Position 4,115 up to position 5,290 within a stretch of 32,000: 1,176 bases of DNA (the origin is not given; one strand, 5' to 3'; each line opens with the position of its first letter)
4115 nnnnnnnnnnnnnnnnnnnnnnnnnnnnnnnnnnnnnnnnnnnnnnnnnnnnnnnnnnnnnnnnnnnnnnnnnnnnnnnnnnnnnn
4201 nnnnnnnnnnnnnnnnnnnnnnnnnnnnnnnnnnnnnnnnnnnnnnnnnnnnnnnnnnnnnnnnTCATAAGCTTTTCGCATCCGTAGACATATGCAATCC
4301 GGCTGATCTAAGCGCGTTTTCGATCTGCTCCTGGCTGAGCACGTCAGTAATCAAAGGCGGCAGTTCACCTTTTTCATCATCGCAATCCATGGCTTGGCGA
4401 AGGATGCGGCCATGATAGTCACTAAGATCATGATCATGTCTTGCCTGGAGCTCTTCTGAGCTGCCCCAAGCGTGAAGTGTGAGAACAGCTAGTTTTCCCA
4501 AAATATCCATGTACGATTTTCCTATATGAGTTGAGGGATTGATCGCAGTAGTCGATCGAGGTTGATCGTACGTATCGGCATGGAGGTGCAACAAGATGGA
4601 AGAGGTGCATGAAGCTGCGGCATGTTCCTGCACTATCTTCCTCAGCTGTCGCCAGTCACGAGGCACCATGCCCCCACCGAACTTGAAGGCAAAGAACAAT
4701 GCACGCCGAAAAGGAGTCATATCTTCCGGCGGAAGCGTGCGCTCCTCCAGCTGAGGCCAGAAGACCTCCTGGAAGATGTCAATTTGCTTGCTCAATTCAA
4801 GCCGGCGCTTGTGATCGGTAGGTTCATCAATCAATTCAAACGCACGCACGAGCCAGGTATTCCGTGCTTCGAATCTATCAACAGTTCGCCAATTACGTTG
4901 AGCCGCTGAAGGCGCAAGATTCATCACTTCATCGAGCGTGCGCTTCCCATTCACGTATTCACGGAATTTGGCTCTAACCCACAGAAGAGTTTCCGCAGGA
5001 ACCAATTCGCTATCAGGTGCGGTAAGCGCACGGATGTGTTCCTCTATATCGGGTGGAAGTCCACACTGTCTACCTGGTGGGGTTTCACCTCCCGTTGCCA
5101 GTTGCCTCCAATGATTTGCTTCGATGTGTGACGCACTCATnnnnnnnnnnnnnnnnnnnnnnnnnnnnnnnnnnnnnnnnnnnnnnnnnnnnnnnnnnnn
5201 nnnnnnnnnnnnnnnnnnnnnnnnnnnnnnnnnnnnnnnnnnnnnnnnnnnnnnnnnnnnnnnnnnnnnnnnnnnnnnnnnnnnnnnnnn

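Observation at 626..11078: About 10.4-kb integrase-bounded island with the gene grammar of a phage satellite (PICI/P4-like) between trxC and yicC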

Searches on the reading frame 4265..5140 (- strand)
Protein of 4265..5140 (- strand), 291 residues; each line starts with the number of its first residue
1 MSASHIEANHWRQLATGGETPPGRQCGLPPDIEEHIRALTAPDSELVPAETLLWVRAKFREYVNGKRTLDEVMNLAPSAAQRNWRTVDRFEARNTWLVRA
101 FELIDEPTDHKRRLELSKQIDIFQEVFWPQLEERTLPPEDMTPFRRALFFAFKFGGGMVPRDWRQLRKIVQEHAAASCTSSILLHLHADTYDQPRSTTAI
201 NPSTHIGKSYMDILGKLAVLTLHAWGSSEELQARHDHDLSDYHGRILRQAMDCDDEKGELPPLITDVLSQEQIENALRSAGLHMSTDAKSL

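Call 5: search_protein_families(library=pfam, proteins=[window:4265-5140:-], max_evalue=0.01)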
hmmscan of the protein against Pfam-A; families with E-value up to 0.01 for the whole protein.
window:4265-5140:- (291 aa): 0 families

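Call 7: search_protein_families(library=phrogs, proteins=[window:4265-5140:-], max_evalue=0.01)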
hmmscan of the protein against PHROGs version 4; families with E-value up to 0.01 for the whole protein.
window:4265-5140:- (291 aa): 0 families

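Call 22: search_protein_families(library=padloc, proteins=[window:4265-5140:-], max_evalue=0.01)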
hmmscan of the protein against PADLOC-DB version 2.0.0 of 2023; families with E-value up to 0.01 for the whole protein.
window:4265-5140:- (291 aa): 0 families

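Call 23: search_protein_families(library=ncbifam, proteins=[window:4265-5140:-], max_evalue=0.01)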
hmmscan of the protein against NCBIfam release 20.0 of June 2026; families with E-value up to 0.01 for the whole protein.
window:4265-5140:- (291 aa): 0 families

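Call 24: find_homologous_proteins(query=window:4265-5140:-, max_evalue=0.001)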
Query window:4265-5140:- (291 aa): 15 proteins with E <= 0.001 among 839 candidates.
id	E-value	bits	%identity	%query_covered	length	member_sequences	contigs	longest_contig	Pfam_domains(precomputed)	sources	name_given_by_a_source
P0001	4.0e-163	559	100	85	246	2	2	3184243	-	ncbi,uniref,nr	ncbi:hypothetical protein [Nitrosospira multiformis]|uniref:hypothetical protein n=1 Tax=Nitrosospir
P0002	1.3e-144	499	77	100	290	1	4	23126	-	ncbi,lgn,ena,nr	ncbi:MAG: hypothetical protein ABS69_11605 [Nitrosomonadales bacterium SCN 54-20]|nr:MAG: hypothetic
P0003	1.2e-113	397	66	96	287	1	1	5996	-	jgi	jgi:hypothetical protein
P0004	9.7e-111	388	64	96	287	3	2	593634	-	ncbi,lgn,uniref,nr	ncbi:hypothetical protein SAMN05216386_1651 [Nitrosospira briensis]|uniref:Uncharacterized protein n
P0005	2.2e-107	377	63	96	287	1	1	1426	-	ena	-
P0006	7.8e-105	368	77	74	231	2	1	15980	-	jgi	jgi:hypothetical protein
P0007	7.5e-103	362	61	97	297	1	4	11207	-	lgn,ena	-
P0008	1.7e-102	361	83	66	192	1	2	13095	-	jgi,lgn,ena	-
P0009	8.4e-99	348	58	98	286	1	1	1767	-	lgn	-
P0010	8.1e-93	329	78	67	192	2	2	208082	-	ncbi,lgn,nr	ncbi:MAG: hypothetical protein J0H48_01425 [Nitrosospira multiformis]|nr:hypothetical protein [Nitro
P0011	1.6e-92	328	58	97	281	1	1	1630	-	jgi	jgi:hypothetical protein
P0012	2.6e-91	324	82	60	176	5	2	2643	-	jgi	-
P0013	9.1e-78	279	49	97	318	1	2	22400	-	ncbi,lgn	-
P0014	1.2e-67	246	66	60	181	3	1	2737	-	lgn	-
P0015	2.8e-67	245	62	66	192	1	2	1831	-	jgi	jgi:hypothetical protein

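Call 25: find_encoding_contigs(protein=P0004, flank=10000, max_places=2)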
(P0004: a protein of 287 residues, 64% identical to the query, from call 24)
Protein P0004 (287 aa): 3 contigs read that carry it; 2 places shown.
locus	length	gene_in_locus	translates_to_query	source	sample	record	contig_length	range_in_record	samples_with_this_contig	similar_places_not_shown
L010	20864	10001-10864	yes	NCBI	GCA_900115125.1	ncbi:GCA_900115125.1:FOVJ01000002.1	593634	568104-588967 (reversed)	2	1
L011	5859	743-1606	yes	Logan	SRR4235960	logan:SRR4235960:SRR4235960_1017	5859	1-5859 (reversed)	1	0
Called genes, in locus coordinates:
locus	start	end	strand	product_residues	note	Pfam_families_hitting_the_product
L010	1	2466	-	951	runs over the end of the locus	PF00133:tRNA-synt_1, PF01406:tRNA-synt_1e (faint), PF09334:tRNA-synt_1g, PF13603:tRNA-synt_1_2, PF01921:tRNA-synt_1f (weak), PF08264:Anticodon_1, PF06827:zf-FPG_IleRS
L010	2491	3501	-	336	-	PF06574:FAD_syn, PF01467:CTP_transf_like (faint), PF01687:Flavokinase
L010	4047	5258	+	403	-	PF13356:Arm-DNA-bind_3, PF22022:Phage_int_M, PF00589:Phage_integrase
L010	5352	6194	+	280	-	PF20109:Trans_reg_dom (weak), PF10074:RovC_DNA-bd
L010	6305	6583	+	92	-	PF05930:Phage_AlpA (weak)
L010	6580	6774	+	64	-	-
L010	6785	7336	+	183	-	-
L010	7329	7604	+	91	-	-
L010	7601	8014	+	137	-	-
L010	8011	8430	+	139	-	-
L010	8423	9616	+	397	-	PF06745:ATPase (weak), PF13481:AAA_25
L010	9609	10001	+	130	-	-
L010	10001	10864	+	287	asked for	-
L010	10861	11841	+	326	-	PF25145:NfeD1b_N, PF01343:Peptidase_S49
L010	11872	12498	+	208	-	-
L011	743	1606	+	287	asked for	-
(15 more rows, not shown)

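Call 26: find_encoding_contigs(protein=P0013, flank=10000, max_places=2)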
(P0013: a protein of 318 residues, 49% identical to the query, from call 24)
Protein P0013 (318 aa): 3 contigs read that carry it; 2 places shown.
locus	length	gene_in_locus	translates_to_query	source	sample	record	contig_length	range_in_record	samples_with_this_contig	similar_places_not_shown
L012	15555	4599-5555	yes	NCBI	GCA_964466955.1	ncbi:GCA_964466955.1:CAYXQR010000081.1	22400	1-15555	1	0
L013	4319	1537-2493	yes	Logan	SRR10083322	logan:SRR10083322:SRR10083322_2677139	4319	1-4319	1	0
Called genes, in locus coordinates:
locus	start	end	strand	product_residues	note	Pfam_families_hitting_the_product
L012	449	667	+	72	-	-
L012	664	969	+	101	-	-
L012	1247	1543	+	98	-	-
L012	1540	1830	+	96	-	-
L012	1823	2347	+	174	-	-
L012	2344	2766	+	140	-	PF01807:Zn_ribbon_DnaG (faint)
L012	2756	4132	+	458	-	PF13148:DUF3987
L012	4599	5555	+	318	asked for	-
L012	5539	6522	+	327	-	PF00574:CLP_protease (faint), PF25145:NfeD1b_N, PF01343:Peptidase_S49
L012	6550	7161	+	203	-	-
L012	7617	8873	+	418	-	PF07690:MFS_1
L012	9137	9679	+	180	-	PF00578:AhpC-TSA, PF08534:Redoxin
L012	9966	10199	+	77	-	-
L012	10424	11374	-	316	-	PF00890:FAD_binding_2 (faint), PF01134:GIDA (faint), PF01266:DAO (faint), PF03486:HI0933_like (faint), PF07992:Pyr_redox_2, PF13738:Pyr_redox_3, PF00070:Pyr_redox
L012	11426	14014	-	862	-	PF01411:tRNA-synt_2c, PF07973:tRNA_SAD, PF02272:DHHA1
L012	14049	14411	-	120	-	-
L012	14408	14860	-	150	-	PF21982:RecX_HTH1 (faint), PF02631:RecX_HTH2, PF21981:RecX_HTH3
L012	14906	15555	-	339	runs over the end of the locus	PF00154:RecA_N, PF06745:ATPase (weak), PF08423:Rad51, PF27531:MT3502_N (weak), PF01637:ATPase_2 (weak), PF21096:RecA_C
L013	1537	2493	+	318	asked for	-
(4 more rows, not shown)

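Call 27: find_encoding_contigs(protein=P0002, flank=10000, max_places=2)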
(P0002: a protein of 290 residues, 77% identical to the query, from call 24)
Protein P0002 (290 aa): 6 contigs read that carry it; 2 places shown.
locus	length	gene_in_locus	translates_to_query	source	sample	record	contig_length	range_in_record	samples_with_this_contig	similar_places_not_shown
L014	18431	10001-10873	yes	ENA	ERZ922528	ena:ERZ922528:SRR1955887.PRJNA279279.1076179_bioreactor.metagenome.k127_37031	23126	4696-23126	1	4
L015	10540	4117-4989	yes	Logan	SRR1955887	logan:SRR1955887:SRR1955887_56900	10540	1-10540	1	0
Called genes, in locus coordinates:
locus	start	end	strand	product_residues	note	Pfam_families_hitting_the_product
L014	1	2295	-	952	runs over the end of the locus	PF00133:tRNA-synt_1, PF01406:tRNA-synt_1e (faint), PF01921:tRNA-synt_1f (faint), PF09334:tRNA-synt_1g, PF13603:tRNA-synt_1_2 (weak), PF08264:Anticodon_1, PF06827:zf-FPG_IleRS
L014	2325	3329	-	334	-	PF06574:FAD_syn, PF01687:Flavokinase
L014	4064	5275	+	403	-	PF13356:Arm-DNA-bind_3, PF22022:Phage_int_M, PF00589:Phage_integrase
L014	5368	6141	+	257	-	PF20109:Trans_reg_dom (faint), PF10074:RovC_DNA-bd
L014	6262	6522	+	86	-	PF05930:Phage_AlpA (weak)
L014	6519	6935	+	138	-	-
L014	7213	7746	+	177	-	-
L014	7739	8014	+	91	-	-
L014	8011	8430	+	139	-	-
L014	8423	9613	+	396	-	PF13481:AAA_25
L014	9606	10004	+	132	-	-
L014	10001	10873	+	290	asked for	-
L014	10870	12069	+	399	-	PF00574:CLP_protease (faint), PF25145:NfeD1b_N, PF01343:Peptidase_S49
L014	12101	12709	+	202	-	-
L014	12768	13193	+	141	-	-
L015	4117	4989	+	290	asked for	-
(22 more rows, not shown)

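Call 33: search_solved_structures(query=A2, max_evalue=1)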
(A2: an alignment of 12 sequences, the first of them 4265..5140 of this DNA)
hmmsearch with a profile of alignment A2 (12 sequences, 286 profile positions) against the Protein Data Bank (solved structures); distinct sequences matched with E-value up to 1: 3.
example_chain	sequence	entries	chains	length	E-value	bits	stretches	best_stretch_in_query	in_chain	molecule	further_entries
9nqh_A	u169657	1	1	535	0.14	14.4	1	228-280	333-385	Probable fucosyltransferase 4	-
3k1l_B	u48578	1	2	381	0.21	13.8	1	105-160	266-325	Fancl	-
9if7_LT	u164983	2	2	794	0.82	11.9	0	148-205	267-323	Pre-mRNA-splicing factor SYF1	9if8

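Call 39: predict_structure(alignment_id=A2)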
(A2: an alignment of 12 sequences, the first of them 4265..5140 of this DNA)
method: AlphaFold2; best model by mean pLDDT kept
length: 291 residues; sequences in the alignment: 12
mean_pLDDT: 49.7   pTM: 0.35
mean pLDDT of the five models: 49.7, 48.5, 47.5, 47.2, 44.6
residues with pLDDT >= 90: 1; 70-90: 52; 50-70: 62; < 50: 176
segments of 3 or more residues with pLDDT < 50: 1-28, 75-211, 286-291
pLDDT, mean of each block of 10 residues (from residue 1): 28 31 41 61 65 66 50 48 32 38 38 37 37 38 41 38 42 33 33 33 37 65 84 79 70 66 87 80 46 32
secondary structure, 60 per line:
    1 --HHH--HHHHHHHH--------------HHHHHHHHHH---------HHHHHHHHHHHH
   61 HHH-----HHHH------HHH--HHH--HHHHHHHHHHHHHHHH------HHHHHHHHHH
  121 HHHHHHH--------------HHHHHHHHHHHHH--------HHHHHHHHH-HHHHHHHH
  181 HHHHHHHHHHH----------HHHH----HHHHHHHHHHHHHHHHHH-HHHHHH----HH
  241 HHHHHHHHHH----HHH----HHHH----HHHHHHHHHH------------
elements in order: H8-15 H30-39 H49-63 H69-72 H89-104 H111-127 H142-154 H163-171 H173-191 H202-205 H210-227 H229-234 H239-250 H262-265 H270-279

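Call 47: search_protein_representatives(alignment_id=A2)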
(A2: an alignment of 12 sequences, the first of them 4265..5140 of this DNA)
Query: 12 sequences, 286 profile positions. Proteins with E-value up to 0.001 (for the whole library): 406; up to 1e-10: 62; up to 1e-30: 4. The best 150 are listed.
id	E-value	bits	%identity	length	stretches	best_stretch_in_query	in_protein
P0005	1.9e-157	539.0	-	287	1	1-286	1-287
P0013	7.8e-134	461.6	-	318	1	1-280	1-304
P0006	4.9e-125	432.7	-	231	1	66-282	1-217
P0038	9.1e-64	231.7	-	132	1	63-194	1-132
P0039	5.6e-24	101.1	-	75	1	211-279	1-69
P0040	7.1e-24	100.8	-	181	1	6-179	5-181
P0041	1.5e-22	96.4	-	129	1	176-285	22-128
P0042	2.8e-22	95.5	-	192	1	11-170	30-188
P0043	7.0e-22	94.2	-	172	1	34-171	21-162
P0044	6.7e-20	87.7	-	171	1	45-179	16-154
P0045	9.9e-20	87.2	-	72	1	73-138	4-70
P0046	1.4e-18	83.3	-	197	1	22-179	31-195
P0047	3.1e-18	82.2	-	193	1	29-173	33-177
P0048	1.1e-16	77.1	-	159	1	55-179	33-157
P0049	6.1e-16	74.7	-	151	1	56-170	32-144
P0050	8.3e-16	74.3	-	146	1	38-171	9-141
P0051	1.7e-15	73.3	-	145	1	35-173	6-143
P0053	5.3e-15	71.6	-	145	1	49-171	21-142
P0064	2.6e-13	66.1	-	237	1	32-173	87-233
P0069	6.2e-13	64.8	-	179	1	7-172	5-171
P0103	5.8e-10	55.1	-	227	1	45-245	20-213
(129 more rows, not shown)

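Call 48: search_protein_families(library=pfam, proteins=[P0040, P0042, P0043, P0046, P0050, P0051, P0053, P0064, P0069, P0103], max_evalue=0.01)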
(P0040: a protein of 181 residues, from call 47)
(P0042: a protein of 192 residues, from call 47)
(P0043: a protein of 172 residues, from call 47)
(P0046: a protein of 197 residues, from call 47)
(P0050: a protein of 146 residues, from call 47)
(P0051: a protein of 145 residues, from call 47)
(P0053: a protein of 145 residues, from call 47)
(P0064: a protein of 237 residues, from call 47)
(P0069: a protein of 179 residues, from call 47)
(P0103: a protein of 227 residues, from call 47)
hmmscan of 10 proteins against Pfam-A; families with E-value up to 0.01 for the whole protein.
P0040 (181 aa): 0 families

P0042 (192 aa): 0 families

P0043 (172 aa): 0 families

P0046 (197 aa): 0 families

P0050 (146 aa): 0 families

P0051 (145 aa): 0 families

P0053 (145 aa): 0 families

P0064 (237 aa): 0 families

P0069 (179 aa): 0 families

P0103 (227 aa): 0 families

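Call 49: search_protein_families(library=phrogs, proteins=[P0040, P0042, P0043, P0046, P0050, P0051, P0053, P0064, P0069, P0103], max_evalue=0.01)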
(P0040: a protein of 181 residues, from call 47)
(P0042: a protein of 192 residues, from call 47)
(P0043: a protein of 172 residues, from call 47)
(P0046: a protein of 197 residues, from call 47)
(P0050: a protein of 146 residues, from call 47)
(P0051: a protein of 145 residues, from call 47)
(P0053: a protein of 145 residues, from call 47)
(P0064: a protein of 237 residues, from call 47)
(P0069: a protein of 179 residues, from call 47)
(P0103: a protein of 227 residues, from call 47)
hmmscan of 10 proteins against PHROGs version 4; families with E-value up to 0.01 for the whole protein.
P0040 (181 aa): 0 families

P0042 (192 aa): 0 families

P0043 (172 aa): 0 families

P0046 (197 aa): 0 families

P0050 (146 aa): 0 families

P0051 (145 aa): 0 families

P0053 (145 aa): 0 families

P0064 (237 aa): 0 families

P0069 (179 aa): 0 families

P0103 (227 aa): 0 families

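Call 50: list_cluster_members(proteins=[P0040, P0042, P0043, P0046, P0050, P0051, P0053, P0064, P0069, P0103])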
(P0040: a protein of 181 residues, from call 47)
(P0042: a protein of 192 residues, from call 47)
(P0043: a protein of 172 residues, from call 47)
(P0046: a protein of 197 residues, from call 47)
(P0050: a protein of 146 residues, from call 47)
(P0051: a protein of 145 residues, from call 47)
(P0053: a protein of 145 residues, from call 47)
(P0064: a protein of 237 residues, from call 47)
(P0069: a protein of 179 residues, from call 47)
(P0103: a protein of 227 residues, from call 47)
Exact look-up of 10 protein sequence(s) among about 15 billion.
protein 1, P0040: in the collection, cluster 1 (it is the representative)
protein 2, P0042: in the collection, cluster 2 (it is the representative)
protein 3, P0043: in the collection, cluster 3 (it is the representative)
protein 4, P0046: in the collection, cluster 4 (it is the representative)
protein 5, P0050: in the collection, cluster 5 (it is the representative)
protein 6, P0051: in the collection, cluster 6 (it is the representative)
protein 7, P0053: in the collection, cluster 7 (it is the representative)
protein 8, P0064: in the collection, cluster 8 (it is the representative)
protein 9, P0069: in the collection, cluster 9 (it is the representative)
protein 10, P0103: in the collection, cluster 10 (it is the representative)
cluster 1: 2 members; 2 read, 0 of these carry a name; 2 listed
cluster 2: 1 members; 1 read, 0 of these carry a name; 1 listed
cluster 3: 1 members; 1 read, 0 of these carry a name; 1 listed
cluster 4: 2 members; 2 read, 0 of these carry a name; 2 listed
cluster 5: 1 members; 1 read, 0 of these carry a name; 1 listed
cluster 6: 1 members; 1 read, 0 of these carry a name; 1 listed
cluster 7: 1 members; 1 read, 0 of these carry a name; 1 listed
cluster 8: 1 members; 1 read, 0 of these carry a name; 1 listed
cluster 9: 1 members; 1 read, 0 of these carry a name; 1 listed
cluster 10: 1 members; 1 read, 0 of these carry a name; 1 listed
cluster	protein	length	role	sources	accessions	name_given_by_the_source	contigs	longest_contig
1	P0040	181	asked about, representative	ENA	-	-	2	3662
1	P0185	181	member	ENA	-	-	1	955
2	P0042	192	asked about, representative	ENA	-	-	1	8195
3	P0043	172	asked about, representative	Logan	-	-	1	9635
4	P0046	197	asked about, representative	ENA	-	-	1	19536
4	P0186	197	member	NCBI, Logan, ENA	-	-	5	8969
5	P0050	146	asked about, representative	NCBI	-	-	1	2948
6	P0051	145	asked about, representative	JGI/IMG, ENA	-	-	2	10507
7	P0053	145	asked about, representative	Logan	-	-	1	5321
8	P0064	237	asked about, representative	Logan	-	-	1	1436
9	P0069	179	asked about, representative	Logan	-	-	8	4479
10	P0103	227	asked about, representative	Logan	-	-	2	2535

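Call 51: find_encoding_contigs(protein=P0042, flank=8000, max_places=3)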
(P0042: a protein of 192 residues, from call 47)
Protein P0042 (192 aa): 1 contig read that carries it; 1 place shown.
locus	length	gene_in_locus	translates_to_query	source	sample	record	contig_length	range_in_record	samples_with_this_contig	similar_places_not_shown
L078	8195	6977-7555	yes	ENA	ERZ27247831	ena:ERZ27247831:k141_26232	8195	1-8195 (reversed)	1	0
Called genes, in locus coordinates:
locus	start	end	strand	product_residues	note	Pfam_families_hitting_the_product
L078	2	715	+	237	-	?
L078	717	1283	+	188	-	PF01066:CDP-OH_P_transf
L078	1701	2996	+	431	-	PF13356:Arm-DNA-bind_3, PF22022:Phage_int_M (weak), PF00589:Phage_integrase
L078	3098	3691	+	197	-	-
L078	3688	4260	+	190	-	-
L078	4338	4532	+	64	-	PF12728:HTH_17 (weak)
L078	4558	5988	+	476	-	PF00772:DnaB, PF13481:AAA_25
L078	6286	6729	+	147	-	-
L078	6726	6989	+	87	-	-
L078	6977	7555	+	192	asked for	-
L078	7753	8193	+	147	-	?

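Call 52: find_encoding_contigs(protein=P0046, flank=10000, max_places=2)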
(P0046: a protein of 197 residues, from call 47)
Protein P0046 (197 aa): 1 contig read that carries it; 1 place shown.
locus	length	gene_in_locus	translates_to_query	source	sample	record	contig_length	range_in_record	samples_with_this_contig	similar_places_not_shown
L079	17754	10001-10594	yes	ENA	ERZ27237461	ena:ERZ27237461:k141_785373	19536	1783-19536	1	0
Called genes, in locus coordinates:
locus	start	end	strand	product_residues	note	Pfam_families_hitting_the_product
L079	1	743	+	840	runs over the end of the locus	?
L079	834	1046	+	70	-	PF01165:Ribosomal_S21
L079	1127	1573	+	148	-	PF09424:YqeY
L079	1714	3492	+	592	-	PF01807:Zn_ribbon_DnaG, PF08275:DNAG_N, PF01751:Toprim, PF13155:Toprim_2, PF13362:Toprim_3 (weak), PF13662:Toprim_4, PF10410:DnaB_bind, PF08278:DnaG_DnaB_bind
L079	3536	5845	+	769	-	PF03979:Sigma70_r1_1, PF00140:Sigma70_r1_2, PF04546:Sigma70_ner, PF04542:Sigma70_r2, PF04539:Sigma70_r3, PF04545:Sigma70_r4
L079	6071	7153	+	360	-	PF00589:Phage_integrase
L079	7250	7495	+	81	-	-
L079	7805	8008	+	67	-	-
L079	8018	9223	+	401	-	PF13481:AAA_25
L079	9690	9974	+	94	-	-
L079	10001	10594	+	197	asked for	-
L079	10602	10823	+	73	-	-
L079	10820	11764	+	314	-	PF25145:NfeD1b_N (weak), PF01343:Peptidase_S49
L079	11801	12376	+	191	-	-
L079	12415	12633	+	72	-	-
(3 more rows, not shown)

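Call 53: find_encoding_contigs(protein=P0051, flank=10000, max_places=2)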
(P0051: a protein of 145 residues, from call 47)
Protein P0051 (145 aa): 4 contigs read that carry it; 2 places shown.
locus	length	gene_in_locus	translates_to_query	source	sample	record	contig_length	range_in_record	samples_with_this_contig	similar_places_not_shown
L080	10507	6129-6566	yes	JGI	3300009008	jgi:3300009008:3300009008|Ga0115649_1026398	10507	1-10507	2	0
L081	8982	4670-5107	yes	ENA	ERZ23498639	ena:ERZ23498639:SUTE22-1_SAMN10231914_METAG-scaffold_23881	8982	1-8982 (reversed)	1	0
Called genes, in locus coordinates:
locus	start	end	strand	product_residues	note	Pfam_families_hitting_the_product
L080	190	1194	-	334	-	PF00589:Phage_integrase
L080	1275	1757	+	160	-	-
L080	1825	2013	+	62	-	PF05339:DUF739 (weak)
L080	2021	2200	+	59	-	-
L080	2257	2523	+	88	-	-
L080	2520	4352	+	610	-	PF16793:RepB_primase, PF13481:AAA_25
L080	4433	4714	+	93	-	-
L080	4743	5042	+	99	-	PF00717:Peptidase_S24 (weak)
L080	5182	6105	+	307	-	-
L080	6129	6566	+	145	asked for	-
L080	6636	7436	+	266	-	PF00574:CLP_protease, PF01972:SDH_protease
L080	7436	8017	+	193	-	-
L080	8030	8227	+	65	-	-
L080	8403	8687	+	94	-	-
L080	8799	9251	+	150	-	PF12728:HTH_17 (weak)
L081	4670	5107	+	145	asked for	-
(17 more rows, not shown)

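Call 54: find_encoding_contigs(protein=P0043, flank=10000, max_places=2)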
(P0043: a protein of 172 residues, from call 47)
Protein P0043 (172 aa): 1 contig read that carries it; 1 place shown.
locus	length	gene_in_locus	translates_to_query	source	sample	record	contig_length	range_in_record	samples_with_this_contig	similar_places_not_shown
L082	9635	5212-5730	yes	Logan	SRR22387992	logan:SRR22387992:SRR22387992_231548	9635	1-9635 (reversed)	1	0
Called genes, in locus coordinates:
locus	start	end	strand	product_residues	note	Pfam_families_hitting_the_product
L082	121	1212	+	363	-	PF00589:Phage_integrase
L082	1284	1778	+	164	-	-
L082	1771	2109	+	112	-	-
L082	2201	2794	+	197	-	PF10074:RovC_DNA-bd (faint)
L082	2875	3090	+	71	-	-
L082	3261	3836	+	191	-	-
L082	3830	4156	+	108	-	PF00436:SSB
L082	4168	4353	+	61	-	-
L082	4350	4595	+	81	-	-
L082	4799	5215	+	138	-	-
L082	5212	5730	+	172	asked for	-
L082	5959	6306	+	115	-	-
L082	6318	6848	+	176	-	-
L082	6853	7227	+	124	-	-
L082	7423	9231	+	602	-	PF06791:TMP_2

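Call 57: search_solved_structures(query=A4, max_evalue=10)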
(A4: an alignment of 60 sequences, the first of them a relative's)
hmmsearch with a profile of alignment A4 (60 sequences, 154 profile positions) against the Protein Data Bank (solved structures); distinct sequences matched with E-value up to 10: 2.
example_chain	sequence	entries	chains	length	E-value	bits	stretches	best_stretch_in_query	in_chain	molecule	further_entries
3gcg_B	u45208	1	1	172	1.2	12.1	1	11-47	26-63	L0028 (Mitochondria associated protein)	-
8f5o_B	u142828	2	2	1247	2.5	11.1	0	13-77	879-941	Intraflagellar transport protein 122B, putative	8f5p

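Call 58: search_protein_families(library=pfam, alignment_id=A4, max_evalue=1)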
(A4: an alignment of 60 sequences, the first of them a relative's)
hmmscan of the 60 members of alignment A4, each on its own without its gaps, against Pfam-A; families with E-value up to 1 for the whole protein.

A. member 1, P0042 (192 aa): 1 family
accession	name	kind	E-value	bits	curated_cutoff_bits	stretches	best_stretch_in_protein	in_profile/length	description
PF25066.1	TPR_VPS8_2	-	0.26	11.2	26.2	1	57-92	90-125/194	VPS8-like, TPR-like repeats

B. families by the number of members that match (of 60 scanned): 20 families
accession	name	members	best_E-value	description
PF24538.1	DUF7599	2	0.054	Domain of unknown function (DUF7599)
PF22022.2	Phage_int_M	1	0.011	Phage integrase central domain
PF06294.16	CH_2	1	0.042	CH-like domain in sperm protein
PF10391.15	DNA_pol_lambd_f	1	0.046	Fingers domain of DNA polymerase lambda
PF22458.1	RsmF-B_ferredox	1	0.055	Methyltr_RsmF/B-like, ferredoxin-like domain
PF09795.14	ATG31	1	0.066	Autophagy-related protein 31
PF05299.18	Peptidase_M61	1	0.067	M61 glycyl aminopeptidase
PF07392.17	P19Arf_N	1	0.079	Cyclin-dependent kinase inhibitor 2a p19Arf N-terminus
PF11828.13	DUF3348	1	0.099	Protein of unknown function (DUF3348)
PF17906.7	HTH_48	1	0.16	HTH domain in Mos1 transposase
PF16056.10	DUF4799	1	0.17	Domain of unknown function (DUF4799)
PF20146.4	NRF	1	0.18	Nose resistant-to-fluoxetine protein, N-terminal domain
PF16987.10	KIX_2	1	0.18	KIX domain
PF12550.13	GCR1_C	1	0.19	Transcriptional activator of glycolytic enzymes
PF11157.13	DUF2937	1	0.19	Protein of unknown function (DUF2937)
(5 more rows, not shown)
